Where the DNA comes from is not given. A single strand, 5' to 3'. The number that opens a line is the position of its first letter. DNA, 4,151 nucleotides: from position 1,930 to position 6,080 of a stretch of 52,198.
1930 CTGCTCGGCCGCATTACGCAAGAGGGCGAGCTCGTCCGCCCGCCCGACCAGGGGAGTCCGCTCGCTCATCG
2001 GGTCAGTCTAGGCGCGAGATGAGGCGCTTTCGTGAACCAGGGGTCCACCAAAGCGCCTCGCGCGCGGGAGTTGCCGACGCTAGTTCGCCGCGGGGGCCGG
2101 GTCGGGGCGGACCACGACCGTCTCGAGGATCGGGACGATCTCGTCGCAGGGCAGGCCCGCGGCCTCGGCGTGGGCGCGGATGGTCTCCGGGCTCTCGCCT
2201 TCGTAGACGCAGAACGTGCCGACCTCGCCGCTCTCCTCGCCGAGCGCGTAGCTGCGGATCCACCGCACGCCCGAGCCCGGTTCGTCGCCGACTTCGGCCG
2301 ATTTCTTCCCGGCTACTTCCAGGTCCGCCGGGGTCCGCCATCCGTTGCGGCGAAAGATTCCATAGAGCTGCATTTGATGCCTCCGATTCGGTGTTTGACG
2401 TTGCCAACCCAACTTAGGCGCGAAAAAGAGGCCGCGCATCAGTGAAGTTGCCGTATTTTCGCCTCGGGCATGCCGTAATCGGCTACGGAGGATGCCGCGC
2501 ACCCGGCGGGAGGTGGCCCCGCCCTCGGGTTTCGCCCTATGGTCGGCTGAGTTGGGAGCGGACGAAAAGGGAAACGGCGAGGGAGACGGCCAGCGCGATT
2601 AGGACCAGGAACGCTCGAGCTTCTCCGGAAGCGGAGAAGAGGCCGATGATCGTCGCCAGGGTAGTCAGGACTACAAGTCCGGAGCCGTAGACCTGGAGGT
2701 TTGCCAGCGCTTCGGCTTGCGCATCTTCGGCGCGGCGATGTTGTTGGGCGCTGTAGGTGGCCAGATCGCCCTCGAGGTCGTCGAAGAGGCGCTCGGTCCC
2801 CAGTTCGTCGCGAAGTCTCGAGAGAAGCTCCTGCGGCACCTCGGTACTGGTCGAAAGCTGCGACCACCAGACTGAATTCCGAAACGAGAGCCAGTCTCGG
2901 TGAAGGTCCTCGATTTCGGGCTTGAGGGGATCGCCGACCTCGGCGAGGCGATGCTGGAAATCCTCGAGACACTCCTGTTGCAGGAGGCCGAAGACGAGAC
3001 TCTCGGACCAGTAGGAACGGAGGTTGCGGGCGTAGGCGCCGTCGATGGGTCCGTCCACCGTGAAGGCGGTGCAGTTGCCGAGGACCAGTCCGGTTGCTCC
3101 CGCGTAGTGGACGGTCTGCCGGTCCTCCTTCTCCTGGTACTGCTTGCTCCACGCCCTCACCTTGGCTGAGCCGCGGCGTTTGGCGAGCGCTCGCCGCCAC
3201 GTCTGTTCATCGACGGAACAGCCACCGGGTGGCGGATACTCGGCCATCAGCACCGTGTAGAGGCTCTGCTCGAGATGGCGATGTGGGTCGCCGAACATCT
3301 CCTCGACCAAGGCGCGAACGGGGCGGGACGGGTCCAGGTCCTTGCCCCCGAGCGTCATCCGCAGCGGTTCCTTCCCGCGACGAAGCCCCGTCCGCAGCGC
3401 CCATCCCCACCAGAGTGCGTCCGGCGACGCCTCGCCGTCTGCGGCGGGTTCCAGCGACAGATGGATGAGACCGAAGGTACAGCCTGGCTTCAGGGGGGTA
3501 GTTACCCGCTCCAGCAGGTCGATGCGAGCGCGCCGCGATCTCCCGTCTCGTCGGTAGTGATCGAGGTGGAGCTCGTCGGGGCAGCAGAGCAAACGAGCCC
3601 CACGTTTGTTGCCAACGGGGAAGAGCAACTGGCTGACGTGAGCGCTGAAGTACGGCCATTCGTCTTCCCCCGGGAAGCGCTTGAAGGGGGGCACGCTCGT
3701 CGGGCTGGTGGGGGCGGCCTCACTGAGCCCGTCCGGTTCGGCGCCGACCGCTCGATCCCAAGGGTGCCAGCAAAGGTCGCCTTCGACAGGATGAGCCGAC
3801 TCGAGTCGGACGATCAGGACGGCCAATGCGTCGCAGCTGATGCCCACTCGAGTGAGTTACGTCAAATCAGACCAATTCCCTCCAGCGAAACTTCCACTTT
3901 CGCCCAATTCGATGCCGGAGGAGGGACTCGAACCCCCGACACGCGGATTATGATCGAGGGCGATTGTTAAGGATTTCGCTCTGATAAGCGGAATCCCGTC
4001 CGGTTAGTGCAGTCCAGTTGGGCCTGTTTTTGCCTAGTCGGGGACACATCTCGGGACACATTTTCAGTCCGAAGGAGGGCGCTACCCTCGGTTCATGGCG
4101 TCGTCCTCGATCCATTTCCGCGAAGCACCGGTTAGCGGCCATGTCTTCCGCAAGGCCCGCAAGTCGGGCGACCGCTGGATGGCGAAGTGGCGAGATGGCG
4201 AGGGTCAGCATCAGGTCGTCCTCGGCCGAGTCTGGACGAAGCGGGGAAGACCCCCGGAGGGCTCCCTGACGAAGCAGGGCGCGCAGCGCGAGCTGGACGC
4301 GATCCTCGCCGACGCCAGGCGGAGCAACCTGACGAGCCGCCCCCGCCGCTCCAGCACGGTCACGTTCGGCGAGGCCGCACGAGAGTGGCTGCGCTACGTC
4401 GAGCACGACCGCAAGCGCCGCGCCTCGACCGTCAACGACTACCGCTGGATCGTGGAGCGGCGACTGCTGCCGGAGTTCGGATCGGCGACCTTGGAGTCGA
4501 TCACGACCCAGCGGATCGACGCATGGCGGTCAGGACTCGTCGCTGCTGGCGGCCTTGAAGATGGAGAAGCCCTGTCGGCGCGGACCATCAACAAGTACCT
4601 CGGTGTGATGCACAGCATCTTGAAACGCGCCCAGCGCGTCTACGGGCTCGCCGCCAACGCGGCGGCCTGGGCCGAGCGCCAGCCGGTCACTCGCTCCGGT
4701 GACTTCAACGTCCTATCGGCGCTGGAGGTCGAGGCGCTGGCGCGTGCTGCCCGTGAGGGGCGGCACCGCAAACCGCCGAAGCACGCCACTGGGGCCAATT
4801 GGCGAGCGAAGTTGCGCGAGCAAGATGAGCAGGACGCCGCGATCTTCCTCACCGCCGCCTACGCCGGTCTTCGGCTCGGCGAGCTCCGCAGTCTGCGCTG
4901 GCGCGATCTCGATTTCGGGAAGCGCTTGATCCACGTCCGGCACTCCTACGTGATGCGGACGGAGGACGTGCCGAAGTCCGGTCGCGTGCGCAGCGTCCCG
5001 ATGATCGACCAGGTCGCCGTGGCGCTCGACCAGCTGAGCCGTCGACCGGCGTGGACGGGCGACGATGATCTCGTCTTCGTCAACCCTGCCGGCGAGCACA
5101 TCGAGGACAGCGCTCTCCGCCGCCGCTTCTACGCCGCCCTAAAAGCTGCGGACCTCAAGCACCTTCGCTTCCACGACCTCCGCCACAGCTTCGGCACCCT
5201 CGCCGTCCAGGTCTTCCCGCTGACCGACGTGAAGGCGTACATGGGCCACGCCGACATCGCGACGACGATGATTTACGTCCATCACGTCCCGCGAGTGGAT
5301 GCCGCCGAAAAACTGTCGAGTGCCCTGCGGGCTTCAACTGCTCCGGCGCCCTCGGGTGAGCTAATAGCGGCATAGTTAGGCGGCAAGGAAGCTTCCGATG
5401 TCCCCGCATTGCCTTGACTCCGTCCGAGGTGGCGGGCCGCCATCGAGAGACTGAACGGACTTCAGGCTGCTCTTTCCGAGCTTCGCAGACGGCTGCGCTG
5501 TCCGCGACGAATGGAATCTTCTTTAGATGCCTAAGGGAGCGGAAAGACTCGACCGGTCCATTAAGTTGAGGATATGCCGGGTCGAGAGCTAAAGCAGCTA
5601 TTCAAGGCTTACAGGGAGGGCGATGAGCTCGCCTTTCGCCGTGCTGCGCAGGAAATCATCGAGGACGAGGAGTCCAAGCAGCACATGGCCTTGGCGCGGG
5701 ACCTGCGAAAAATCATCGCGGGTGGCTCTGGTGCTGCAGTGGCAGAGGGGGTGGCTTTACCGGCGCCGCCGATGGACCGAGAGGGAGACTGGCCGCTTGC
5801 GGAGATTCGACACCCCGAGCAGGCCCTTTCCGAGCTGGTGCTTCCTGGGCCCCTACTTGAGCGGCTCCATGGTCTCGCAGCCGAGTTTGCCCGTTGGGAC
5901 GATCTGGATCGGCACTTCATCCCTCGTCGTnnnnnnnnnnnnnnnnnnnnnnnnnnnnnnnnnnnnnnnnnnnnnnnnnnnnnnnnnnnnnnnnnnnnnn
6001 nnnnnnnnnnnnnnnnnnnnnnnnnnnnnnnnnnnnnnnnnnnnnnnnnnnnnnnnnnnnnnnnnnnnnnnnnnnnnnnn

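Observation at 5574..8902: AAA+ ATPase + cytoplasmic S8 subtilase gene pair (IetAS-like) beside the integrase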

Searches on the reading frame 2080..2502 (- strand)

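Call 17: search_protein_families(library=pfam, proteins=[window:2080-2502:-], max_evalue=0.001)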
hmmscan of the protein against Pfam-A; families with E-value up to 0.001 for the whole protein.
window:2080-2502:- (140 aa): 1 family
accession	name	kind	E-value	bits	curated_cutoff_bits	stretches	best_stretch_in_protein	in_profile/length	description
PF14026.12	SCO4226-like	-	2.8e-15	56.7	28.5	1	52-125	6-76/76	Nickel responsive protein SCO4226-like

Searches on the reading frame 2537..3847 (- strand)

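Call 17: search_protein_families(library=pfam, proteins=[window:2537-3847:-], max_evalue=0.001)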
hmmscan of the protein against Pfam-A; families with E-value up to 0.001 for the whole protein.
window:2537-3847:- (436 aa): 1 family
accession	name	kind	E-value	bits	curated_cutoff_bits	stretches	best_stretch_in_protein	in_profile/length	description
PF14023.12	Bestrophin-like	-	0.00061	19.9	32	0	311-436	87-220/232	Bestrophin-like domain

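Call 23: search_protein_families(library=padloc, proteins=[window:2537-3847:-], max_evalue=0.01)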
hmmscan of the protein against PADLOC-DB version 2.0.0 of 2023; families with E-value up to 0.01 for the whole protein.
window:2537-3847:- (436 aa): 2 families
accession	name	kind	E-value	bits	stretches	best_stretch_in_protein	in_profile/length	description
PDLC01043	CorA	-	1.6e-11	41.6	1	274-414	279-418/457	CorA-like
PDLC01174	CorA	-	3.3e-08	30.9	1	288-432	295-439/446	CorA-like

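Call 67: search_protein_families(library=ncbifam, proteins=[window:2537-3847:-], max_evalue=0.001)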
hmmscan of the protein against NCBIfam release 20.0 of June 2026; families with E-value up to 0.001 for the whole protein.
window:2537-3847:- (436 aa): 0 families

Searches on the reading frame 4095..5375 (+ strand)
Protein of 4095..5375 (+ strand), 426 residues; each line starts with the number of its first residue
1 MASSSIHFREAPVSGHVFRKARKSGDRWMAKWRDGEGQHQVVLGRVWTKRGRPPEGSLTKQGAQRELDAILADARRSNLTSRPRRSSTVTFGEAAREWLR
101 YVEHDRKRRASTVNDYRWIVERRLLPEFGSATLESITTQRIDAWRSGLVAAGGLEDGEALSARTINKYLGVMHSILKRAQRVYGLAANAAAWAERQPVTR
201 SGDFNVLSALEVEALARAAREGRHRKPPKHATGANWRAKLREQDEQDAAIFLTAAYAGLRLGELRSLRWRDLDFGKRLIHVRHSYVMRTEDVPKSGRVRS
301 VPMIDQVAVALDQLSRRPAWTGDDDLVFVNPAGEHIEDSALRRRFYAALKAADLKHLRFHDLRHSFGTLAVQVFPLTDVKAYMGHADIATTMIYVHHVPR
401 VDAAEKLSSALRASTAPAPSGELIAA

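Call 17: search_protein_families(library=pfam, proteins=[window:4095-5375:+], max_evalue=0.001)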
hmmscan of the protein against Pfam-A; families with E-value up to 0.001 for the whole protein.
window:4095-5375:+ (426 aa): 4 families
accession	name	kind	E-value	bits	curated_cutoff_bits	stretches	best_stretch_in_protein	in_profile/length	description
PF00589.27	Phage_integrase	-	1.1e-29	103.8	27.1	1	243-397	20-168/172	Phage integrase family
PF14659.12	Phage_int_SAM_3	-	3.4e-06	27.6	22.6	1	90-148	1-57/58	Phage integrase, N-terminal SAM-like domain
PF02899.23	Phage_int_SAM_1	-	0.00045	20.9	22.3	0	97-177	3-77/83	Phage integrase, N-terminal SAM-like domain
PF22022.2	Phage_int_M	-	0.00077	20.1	27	0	91-143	1-51/96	Phage integrase central domain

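Call 67: search_protein_families(library=ncbifam, proteins=[window:4095-5375:+], max_evalue=0.001)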
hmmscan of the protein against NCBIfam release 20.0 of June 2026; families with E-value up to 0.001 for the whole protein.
window:4095-5375:+ (426 aa): 9 families
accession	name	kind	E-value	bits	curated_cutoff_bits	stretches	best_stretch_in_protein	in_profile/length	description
NF040815.2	recomb_XerA_Arch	equivalog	9.8e-23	81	220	1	104-397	9-254/263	site-specific tyrosine recombinase/integron integrase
TIGR02224.1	recomb_XerC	equivalog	1.1e-18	67.6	335.15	1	97-396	2-276/295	tyrosine recombinase XerC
TIGR02225.1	recomb_XerD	equivalog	4.3e-14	52.5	329.6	1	97-396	2-273/290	site-specific tyrosine recombinase XerD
TIGR02249.1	integrase_gron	subfamily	1.5e-13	50.8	265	1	334-401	235-304/315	integron integrase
NF001399.0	PRK00283.1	subfamily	6e-12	45.4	279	1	95-396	9-282/300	tyrosine recombinase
NF011946.0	PRK15417.1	equivalog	4.3e-08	32.7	435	1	334-405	250-322/337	integron integrase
NF003462.0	PRK05084.1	equivalog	2.7e-07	29.7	267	1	241-398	191-345/360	tyrosine recombinase XerS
NF002331.0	PRK01287.1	subfamily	1e-05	24.7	371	1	256-396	173-311/365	site-specific tyrosine recombinase XerC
NF007371.0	PRK09871.1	subfamily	0.00058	19.4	222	1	244-395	25-172/198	tyrosine-type DNA invertase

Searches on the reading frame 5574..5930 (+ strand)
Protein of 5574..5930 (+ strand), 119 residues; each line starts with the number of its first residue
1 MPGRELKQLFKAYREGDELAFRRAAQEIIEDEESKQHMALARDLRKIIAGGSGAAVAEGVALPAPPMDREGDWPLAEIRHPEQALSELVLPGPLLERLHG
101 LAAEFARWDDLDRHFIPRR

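Call 53: search_protein_families(library=pfam, proteins=[window:5574-5930:+], max_evalue=10)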
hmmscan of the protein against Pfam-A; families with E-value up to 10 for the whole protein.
window:5574-5930:+ (119 aa): 1 family
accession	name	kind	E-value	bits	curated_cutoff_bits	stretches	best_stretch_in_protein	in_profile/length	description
PF22205.1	Csm6_6H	-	0.065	13.8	27.6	1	6-45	41-87/93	Csm6 6H domain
